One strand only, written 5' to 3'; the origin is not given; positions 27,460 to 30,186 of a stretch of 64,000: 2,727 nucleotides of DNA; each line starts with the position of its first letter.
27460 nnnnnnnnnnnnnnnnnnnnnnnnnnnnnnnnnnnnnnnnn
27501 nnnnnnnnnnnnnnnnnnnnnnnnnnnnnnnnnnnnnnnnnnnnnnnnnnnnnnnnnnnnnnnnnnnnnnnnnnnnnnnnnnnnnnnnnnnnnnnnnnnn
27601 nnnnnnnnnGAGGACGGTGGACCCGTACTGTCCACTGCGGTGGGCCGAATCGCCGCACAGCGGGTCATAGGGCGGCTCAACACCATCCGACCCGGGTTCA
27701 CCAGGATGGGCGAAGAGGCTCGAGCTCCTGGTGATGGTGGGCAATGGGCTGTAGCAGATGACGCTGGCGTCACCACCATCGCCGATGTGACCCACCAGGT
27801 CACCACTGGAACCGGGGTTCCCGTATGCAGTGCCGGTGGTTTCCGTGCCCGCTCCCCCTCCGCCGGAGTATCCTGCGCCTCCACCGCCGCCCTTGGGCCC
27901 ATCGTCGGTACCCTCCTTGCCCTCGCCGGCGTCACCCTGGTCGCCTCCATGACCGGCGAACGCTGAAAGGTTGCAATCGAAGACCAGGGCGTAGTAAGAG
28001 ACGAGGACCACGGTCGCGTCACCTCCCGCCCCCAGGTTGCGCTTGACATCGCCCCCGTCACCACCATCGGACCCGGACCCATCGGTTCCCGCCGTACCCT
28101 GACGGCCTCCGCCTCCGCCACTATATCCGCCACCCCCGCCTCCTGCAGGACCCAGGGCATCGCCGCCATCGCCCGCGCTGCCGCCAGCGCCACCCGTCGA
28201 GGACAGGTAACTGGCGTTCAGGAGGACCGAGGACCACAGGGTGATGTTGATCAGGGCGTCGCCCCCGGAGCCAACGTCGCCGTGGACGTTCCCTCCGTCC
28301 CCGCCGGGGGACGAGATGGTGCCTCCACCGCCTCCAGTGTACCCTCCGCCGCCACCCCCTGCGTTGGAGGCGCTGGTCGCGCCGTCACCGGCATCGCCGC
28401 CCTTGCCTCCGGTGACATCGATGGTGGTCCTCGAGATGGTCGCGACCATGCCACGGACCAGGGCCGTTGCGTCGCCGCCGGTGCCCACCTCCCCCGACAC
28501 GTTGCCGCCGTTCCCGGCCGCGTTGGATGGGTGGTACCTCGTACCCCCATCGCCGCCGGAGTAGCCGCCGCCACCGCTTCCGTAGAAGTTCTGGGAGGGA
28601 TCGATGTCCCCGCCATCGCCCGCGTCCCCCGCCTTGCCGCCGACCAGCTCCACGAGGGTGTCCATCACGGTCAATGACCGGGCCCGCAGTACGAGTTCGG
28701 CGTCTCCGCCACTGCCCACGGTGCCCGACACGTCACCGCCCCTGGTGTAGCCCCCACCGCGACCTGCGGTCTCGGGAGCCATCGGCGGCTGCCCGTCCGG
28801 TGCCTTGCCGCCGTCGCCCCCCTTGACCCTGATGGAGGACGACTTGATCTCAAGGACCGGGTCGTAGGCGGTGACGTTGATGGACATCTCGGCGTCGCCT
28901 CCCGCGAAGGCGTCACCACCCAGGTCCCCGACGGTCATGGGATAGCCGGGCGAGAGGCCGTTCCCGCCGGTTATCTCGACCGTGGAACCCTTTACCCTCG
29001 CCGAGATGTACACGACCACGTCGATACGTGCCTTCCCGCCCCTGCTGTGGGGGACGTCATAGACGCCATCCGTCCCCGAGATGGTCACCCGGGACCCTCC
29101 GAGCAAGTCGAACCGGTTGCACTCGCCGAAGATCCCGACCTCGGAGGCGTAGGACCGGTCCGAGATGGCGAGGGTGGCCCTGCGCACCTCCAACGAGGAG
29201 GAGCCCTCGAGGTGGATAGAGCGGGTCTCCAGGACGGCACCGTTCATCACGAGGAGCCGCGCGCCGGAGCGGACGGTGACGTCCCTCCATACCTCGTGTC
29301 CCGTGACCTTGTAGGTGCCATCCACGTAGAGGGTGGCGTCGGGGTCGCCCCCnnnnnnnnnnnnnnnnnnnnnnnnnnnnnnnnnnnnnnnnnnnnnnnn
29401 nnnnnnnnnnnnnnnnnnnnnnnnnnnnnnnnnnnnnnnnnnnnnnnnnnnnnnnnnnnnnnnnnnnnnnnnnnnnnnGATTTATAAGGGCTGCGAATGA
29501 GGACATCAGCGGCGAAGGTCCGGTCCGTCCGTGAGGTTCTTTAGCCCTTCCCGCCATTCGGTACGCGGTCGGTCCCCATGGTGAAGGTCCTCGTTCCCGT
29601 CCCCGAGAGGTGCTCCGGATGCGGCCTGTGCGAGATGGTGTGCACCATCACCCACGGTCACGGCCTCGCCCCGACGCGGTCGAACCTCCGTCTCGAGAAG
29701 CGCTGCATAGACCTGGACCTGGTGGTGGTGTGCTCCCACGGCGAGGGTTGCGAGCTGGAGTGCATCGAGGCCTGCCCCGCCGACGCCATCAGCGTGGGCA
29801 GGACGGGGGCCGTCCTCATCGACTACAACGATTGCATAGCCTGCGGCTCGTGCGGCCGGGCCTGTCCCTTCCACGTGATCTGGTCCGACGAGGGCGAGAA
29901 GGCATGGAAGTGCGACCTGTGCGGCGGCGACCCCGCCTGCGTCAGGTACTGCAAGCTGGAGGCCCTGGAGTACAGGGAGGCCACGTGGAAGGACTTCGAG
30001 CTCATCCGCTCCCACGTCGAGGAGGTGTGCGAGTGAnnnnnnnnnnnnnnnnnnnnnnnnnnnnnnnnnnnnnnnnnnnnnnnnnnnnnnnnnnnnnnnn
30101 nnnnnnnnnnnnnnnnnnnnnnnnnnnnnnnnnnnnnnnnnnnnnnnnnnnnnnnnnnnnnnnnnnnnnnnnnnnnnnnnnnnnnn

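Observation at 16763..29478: Four-gene tandem array of paralogous ~1050-aa surface proteins organised as a duplicated two-gene cassette (A-B-A'-B')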

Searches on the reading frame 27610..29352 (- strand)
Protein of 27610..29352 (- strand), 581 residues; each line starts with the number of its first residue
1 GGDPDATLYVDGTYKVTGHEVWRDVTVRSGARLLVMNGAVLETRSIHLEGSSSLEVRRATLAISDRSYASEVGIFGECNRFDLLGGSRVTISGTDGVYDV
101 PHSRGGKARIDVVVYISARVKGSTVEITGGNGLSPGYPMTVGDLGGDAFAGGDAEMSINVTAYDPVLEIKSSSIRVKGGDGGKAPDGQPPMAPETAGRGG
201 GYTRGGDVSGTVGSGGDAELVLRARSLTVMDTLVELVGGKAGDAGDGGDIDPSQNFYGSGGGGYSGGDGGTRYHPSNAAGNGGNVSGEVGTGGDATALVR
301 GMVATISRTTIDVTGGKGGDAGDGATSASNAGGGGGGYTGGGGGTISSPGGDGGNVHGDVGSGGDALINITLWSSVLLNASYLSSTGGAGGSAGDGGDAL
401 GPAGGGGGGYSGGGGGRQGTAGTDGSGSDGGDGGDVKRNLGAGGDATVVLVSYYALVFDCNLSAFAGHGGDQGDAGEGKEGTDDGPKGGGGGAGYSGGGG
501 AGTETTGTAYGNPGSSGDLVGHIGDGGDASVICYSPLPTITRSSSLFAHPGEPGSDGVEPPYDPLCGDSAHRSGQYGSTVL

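Call 62: predict_structure(alignment_id=A2)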
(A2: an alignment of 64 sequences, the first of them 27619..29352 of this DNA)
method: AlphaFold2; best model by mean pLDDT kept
length: 578 residues; sequences in the alignment: 64
mean_pLDDT: 94.6   pTM: 0.92
mean pLDDT of the five models: 94.6, 94.5, 94.3, 94.2, 94.1
residues with pLDDT >= 90: 498; 70-90: 64; 50-70: 14; < 50: 2
segments of 3 or more residues with pLDDT < 50: none
pLDDT, mean of each block of 10 residues (from residue 1): 91 97 98 97 98 98 95 98 98 97 98 97 99 97 97 98 90 99 97 89 98 99 98 99 97 87 97 82 98 99 98 99 94 97 90 98 99 98 98 96 95 91 73 97 98 98 98 87 67 97 80 96 97 97 97 90 90 94
secondary structure, 60 per line:
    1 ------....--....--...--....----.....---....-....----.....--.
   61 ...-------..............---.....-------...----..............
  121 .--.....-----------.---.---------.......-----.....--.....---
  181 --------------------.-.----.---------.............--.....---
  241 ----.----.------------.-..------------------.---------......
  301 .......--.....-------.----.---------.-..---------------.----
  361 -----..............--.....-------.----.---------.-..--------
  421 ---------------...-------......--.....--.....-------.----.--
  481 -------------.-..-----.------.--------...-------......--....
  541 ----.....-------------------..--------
elements in order: E7-10 E13-16 E19-21 E24-27 E32-36 E40-43 E45-48 E53-57 E60-63 E71-84 E88-92 E107-121 E124-128 E154-160 E166-170 E173-177 E218-230 E233-237 E295-307 E310-314 E366-379 E382-386 E436-438 E446-451 E454-458 E461-465 E519-521 E529-534 E537-540 E545-549

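Call 68: search_protein_representatives(alignment_id=A3)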
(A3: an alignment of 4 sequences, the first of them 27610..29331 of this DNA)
Query: 4 sequences, 572 profile positions. Proteins with E-value up to 0.001 (for the whole library): 108; up to 1e-10: 94; up to 1e-30: 78. The best 108 are listed.
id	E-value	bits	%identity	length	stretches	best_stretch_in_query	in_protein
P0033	1.1e-218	743.8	-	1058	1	1-571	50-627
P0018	1.0e-153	529.4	-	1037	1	1-570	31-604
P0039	5.6e-147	507.1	-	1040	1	1-570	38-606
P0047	2.6e-143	495.0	-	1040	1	1-571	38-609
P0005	2.9e-142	491.6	-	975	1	29-571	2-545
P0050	1.8e-138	479.0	-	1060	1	1-570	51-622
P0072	5.5e-138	477.4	-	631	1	1-558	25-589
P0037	1.0e-137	476.6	-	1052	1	2-570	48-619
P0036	3.3e-137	474.9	-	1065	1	1-570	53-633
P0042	3.1e-136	471.6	-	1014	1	1-569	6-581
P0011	2.4e-135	468.7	-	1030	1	1-570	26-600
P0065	2.8e-133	461.9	-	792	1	1-570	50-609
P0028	3.7e-133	461.5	-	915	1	1-570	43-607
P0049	9.3e-129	447.0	-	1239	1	14-570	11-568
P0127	1.8e-118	413.0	-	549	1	2-531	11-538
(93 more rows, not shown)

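Call 73: fold_search(model_id=the predicted structure, library=pdb)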
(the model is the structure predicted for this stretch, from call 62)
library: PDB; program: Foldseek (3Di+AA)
matches with E <= 10: 162; with E <= 0.001: 0
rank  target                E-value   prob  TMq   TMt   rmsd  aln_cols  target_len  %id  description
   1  5g5n_A                1.3e-01  0.21  0.17  0.25  20.0       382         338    9  Structure of the snake adenovirus 1 hexon-interlacing LH3 protein, methylmercury chloride derivative (released 2017-06-07)
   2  5g5n_C                1.5e-01  0.25  0.17  0.25  19.1       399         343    9  Structure of the snake adenovirus 1 hexon-interlacing LH3 protein, methylmercury chloride derivative (released 2017-06-07)
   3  5g5n_B                1.5e-01  0.15  0.15  0.23  19.6       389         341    9  Structure of the snake adenovirus 1 hexon-interlacing LH3 protein, methylmercury chloride derivative (released 2017-06-07)
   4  7xzc_B                1.7e-01  0.16  0.21  0.26  21.5       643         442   10  Mutant (R240A) of the N-terminal domain of fucoidan lyase FdlA (released 2022-09-28)
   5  7koh_D                2.0e-01  0.02  0.08  0.09  27.3       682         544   12  Crystal structure of antigen 43 from Escherichia coli EDL933 (released 2022-03-09)
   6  7akv_G                2.2e-01  0.08  0.15  0.19  21.5       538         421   14  The cryo-EM structure of the Vag8-C1 inhibitor complex (released 2021-06-16)
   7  6nw9_C                2.2e-01  0.07  0.12  0.12  22.0       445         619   10  CRYSTAL STRUCTURE OF A TAILSPIKE PROTEIN 3 (TSP3, ORF212) FROM ESCHERICHIA COLI O157:H7 BACTERIOPHAGE CBA120 (released 2019-06-05)
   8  7xzc_A                2.3e-01  0.04  0.11  0.13  22.1       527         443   11  Mutant (R240A) of the N-terminal domain of fucoidan lyase FdlA (released 2022-09-28)
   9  7xze_A                2.4e-01  0.04  0.11  0.13  22.1       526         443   11  Mutant (H176A) of the N-terminal domain of fucoidan lyase FdlA (released 2022-09-28)
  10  7xzd_A                2.6e-01  0.11  0.19  0.24  22.1       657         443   10  Mutant (F179A) of the N-terminal domain of fucoidan lyase FdlA (released 2022-09-28)
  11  7xza_A                2.8e-01  0.11  0.19  0.24  23.8       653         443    9  Mutant (Y242F) of the N-terminal domain of fucoidan lyase FdlA (released 2022-09-28)
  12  6nw9_B                3.0e-01  0.06  0.13  0.12  21.6       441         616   11  CRYSTAL STRUCTURE OF A TAILSPIKE PROTEIN 3 (TSP3, ORF212) FROM ESCHERICHIA COLI O157:H7 BACTERIOPHAGE CBA120 (released 2019-06-05)
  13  4om9                  3.0e-01  0.01  0.07  0.06  29.2       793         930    9  X-Ray Crystal Structure of the passenger domain of Plasmid encoded toxin, an Autrotansporter Enterotoxin from enteroaggr (released 2014-03-12)
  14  7xzd_B                3.6e-01  0.12  0.20  0.25  22.0       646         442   10  Mutant (F179A) of the N-terminal domain of fucoidan lyase FdlA (released 2022-09-28)
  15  7xzb_A                3.6e-01  0.11  0.19  0.23  20.9       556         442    9  Mutant (Y242A) of the N-terminal domain of fucoidan lyase FdlA (released 2022-09-28)
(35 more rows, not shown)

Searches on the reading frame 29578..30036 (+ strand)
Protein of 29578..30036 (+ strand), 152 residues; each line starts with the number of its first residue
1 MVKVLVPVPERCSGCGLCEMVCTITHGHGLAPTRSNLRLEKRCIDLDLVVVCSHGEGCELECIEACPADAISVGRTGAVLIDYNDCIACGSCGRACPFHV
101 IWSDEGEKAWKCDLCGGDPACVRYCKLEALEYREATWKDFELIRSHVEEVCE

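Call 50: search_protein_families(library=pfam, proteins=[window:29578-30036:+], max_evalue=0.01)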
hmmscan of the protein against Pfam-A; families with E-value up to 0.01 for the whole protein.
window:29578-30036:+ (152 aa): 10 families
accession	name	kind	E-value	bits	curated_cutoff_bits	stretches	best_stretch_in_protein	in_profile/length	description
PF00037.32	Fer4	-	1.3e-12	47.4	21.1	2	80-101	2-23/24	4Fe-4S binding domain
PF12838.12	Fer4_7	-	4.1e-09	37.2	27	1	57-99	4-51/52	4Fe-4S dicluster domain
PF12797.12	Fer4_2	-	1.1e-08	34.8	24.5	2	78-98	2-22/22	4Fe-4S binding domain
PF13187.11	Fer4_9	-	5.1e-08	33.3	27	2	57-99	4-50/52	4Fe-4S dicluster domain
PF13237.11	Fer4_10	-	1.2e-06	28.7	25.5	2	79-125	2-52/53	4Fe-4S dicluster domain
PF12837.12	Fer4_6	-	1.7e-06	28.1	25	1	79-101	2-24/24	4Fe-4S binding domain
PF13484.11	Fer4_16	-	9.1e-06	26.8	30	0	86-104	2-20/66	4Fe-4S double cluster binding domain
PF25160.1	LdpA_Fe-S-bd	-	9.7e-06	25.7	27.6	1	58-102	5-44/49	LdpA Fe-S cluster-binding domain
PF14697.11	Fer4_21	-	1.2e-05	25.7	35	1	81-127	3-53/59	4Fe-4S dicluster domain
PF12800.12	Fer4_4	-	0.0043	17.7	24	0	9-22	1-14/17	4Fe-4S binding domain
